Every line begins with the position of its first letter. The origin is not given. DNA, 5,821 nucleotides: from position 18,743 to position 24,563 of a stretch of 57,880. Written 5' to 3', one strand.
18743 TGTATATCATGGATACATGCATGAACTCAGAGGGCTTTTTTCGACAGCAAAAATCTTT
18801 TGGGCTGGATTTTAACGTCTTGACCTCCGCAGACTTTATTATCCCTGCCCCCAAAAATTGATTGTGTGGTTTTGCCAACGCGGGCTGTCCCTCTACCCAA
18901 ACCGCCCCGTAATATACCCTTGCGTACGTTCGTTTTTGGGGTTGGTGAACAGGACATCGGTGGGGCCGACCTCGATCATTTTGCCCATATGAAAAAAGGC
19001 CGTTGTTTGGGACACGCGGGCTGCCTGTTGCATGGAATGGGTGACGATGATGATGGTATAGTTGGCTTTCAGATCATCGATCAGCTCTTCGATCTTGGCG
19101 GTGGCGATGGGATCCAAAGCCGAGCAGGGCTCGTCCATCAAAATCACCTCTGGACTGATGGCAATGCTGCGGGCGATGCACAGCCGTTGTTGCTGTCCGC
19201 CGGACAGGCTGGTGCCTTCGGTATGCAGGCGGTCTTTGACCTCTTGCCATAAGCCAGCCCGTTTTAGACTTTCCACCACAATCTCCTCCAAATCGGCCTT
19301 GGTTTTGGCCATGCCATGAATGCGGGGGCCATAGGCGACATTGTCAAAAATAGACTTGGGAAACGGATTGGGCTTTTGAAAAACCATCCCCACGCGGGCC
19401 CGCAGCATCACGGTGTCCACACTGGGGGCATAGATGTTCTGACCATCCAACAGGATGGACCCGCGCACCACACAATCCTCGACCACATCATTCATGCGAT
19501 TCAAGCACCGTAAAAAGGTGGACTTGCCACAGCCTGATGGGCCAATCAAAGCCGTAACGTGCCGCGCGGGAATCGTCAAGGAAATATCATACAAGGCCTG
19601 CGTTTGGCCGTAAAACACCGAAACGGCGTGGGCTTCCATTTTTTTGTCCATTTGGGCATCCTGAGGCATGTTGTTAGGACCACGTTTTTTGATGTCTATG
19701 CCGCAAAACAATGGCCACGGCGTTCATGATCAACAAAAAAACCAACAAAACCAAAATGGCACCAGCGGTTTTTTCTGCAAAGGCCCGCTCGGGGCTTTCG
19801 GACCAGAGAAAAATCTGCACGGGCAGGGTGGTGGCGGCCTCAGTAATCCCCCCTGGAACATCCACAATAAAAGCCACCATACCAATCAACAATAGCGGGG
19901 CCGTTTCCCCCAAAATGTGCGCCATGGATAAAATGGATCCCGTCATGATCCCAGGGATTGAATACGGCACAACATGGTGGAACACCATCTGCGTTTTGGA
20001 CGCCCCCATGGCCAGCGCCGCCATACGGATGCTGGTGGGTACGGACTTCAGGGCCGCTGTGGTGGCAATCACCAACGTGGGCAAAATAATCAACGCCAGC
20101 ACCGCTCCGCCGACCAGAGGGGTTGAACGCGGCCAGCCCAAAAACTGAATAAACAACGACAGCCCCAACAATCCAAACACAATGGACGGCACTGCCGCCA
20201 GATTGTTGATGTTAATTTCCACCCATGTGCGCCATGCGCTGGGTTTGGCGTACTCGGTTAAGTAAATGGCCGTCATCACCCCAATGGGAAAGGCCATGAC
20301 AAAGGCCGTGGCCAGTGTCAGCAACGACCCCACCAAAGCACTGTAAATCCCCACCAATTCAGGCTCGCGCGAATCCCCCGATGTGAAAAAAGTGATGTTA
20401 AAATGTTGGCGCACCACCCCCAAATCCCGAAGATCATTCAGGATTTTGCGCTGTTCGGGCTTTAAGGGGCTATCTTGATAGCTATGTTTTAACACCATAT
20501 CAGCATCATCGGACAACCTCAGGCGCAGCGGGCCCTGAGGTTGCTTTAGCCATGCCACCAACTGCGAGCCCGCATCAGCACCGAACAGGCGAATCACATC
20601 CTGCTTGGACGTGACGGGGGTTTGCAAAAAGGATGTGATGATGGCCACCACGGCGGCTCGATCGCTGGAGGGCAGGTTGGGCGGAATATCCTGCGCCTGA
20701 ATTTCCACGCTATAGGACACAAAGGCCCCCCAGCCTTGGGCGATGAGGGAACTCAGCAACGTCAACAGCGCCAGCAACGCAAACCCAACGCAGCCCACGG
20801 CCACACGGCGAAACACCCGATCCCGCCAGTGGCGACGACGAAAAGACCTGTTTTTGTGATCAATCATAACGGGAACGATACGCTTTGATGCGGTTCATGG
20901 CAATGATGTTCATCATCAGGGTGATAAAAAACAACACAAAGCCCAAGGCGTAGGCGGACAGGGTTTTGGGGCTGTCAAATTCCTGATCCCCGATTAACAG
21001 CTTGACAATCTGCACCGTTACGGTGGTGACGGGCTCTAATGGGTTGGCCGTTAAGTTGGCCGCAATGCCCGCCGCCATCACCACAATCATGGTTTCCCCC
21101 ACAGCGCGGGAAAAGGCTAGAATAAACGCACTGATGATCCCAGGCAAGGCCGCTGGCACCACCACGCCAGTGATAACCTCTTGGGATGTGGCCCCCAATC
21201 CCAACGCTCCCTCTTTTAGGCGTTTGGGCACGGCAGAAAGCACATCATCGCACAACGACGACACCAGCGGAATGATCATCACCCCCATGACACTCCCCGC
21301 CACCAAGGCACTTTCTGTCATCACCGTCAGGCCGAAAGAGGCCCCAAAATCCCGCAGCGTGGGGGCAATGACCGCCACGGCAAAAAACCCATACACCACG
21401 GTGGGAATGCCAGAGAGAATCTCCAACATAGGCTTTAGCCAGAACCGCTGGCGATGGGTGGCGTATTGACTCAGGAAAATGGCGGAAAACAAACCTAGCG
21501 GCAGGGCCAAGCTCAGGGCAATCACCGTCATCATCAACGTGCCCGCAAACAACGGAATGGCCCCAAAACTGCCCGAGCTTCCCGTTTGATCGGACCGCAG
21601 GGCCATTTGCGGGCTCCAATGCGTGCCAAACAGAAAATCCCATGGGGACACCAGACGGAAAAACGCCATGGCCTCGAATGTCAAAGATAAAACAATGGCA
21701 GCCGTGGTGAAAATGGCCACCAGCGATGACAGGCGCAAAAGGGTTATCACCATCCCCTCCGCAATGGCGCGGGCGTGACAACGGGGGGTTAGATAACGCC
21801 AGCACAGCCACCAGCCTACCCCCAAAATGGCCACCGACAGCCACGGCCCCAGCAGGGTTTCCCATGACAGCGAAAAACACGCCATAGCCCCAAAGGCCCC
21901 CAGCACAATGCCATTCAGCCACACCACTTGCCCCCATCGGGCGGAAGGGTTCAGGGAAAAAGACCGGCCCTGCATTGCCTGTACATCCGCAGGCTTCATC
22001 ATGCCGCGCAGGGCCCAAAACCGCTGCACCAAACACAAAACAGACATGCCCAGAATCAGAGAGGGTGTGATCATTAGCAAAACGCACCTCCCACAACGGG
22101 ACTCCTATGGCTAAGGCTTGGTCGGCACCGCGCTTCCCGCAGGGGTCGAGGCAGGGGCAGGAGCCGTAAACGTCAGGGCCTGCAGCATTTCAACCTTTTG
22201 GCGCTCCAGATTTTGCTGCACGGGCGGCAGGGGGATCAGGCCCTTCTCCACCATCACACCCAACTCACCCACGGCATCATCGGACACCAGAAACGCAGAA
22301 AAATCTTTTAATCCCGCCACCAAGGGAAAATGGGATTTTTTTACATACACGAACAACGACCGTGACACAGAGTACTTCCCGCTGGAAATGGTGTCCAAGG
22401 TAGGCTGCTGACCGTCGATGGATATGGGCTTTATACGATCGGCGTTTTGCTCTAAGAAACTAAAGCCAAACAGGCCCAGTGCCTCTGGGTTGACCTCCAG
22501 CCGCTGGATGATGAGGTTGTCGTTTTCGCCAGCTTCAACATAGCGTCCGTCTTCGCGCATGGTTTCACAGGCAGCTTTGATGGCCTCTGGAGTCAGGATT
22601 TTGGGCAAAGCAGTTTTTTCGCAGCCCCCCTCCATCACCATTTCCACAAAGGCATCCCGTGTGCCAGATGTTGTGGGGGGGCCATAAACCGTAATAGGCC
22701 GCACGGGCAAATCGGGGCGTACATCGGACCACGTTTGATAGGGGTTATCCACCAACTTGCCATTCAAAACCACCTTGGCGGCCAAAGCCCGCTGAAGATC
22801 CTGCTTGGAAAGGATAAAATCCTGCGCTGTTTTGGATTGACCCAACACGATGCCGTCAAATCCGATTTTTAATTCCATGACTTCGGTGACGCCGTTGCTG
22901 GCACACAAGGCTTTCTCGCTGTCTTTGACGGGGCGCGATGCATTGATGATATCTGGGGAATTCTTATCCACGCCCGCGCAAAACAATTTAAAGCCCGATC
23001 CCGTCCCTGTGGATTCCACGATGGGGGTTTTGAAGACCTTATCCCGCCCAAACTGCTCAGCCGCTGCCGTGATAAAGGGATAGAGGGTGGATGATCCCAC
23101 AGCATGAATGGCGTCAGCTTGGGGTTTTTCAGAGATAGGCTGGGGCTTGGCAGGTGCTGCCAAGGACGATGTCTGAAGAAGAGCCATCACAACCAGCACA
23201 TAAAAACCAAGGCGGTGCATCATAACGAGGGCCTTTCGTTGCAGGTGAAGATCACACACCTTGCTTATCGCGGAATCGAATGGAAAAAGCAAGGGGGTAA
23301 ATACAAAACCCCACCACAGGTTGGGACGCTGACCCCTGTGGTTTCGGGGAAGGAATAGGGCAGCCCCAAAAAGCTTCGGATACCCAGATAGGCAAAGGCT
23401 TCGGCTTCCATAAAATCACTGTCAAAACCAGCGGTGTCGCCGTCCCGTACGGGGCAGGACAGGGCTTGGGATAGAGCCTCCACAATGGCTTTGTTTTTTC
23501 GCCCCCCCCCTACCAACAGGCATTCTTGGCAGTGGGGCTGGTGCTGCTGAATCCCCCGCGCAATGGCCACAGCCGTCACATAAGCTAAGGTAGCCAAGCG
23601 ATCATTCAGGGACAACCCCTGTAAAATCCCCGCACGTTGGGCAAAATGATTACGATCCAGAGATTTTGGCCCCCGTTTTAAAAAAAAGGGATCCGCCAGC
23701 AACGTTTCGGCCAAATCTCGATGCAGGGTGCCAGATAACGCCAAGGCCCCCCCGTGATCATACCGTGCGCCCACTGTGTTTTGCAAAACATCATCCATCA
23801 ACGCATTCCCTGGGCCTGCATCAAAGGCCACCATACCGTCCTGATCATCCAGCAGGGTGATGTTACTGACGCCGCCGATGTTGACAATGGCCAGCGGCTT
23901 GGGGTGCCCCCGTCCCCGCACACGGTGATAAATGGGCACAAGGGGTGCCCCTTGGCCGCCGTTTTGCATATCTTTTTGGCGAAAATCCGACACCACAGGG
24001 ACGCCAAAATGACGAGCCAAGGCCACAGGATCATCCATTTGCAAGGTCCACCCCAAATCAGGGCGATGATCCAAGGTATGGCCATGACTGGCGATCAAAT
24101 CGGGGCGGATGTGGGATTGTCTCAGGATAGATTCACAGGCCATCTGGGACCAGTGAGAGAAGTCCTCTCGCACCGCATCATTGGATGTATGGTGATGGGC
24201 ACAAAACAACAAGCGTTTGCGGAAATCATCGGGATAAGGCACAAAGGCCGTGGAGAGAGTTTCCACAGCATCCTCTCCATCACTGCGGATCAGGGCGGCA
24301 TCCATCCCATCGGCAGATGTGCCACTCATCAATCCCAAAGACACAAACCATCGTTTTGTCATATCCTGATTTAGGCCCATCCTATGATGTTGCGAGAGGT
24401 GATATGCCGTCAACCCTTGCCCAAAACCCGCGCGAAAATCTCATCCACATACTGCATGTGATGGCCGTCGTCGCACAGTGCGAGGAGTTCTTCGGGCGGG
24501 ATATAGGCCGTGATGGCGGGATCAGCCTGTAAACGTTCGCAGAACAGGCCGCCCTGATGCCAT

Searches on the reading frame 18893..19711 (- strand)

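Call 69: search_protein_families(library=pfam, proteins=[window:18893-19711:-], max_evalue=0.0001)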
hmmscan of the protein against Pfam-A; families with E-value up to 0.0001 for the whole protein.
window:18893-19711:- (272 aa): 3 families
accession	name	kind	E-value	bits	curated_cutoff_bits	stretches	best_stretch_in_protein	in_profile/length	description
PF00005.33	ABC_tran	-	7.6e-30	104.7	25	1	41-196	2-136/137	ABC transporter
PF13304.12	AAA_21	-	3.5e-12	47.5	27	1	168-227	237-300/304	AAA domain, putative AbiEii toxin, Type IV TA system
PF02463.25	SMC_N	-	3.5e-08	33.6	40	1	49-241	23-213/220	RecF/RecN/SMC N terminal domain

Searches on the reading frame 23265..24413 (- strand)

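Call 19: search_protein_families(library=pfam, proteins=[window:23265-24413:-], max_evalue=0.00001)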
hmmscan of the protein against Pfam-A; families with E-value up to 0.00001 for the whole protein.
window:23265-24413:- (382 aa): 1 family
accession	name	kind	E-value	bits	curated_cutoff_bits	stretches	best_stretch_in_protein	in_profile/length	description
PF03702.20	AnmK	-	3.5e-80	270.3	24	1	26-371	4-365/367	Anhydro-N-acetylmuramic acid kinase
